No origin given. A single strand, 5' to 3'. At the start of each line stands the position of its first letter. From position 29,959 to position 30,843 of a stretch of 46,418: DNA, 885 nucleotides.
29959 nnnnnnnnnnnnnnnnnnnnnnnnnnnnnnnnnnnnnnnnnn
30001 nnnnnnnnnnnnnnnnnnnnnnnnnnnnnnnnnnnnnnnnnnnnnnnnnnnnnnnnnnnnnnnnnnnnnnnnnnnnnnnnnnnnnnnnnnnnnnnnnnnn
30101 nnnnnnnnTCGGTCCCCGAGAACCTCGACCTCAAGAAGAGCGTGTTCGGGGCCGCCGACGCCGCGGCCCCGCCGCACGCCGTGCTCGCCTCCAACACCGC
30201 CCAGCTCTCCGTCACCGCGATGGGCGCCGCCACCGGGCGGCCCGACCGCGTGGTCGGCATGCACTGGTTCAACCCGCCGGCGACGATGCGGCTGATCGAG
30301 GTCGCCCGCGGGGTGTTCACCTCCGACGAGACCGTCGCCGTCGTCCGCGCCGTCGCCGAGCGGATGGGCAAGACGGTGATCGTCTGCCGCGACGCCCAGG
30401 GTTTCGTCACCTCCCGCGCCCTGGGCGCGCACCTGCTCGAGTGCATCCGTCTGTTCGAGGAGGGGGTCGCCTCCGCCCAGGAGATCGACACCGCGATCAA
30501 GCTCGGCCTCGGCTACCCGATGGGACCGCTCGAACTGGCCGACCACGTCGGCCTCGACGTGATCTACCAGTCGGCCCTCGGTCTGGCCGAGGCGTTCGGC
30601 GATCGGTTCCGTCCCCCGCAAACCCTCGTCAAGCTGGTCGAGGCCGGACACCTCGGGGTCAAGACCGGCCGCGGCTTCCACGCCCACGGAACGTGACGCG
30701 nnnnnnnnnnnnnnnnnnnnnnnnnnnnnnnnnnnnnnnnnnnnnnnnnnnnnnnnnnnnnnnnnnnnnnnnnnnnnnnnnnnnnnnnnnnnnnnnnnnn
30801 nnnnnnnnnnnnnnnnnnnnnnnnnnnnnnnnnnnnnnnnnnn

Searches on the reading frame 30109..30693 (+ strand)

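Call 73: search_protein_families(library=pfam, proteins=[window:30109-30693:+], max_evalue=0.0001)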
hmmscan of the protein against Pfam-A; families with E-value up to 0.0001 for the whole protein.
window:30109-30693:+ (195 aa): 2 families
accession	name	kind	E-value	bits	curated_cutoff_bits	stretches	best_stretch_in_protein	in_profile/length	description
PF02737.24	3HCDH_N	-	2.1e-32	112.9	22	1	2-95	86-179/180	3-hydroxyacyl-CoA dehydrogenase, NAD binding domain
PF00725.27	3HCDH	-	7.3e-29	100.6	22.1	1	98-191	1-95/97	3-hydroxyacyl-CoA dehydrogenase, C-terminal domain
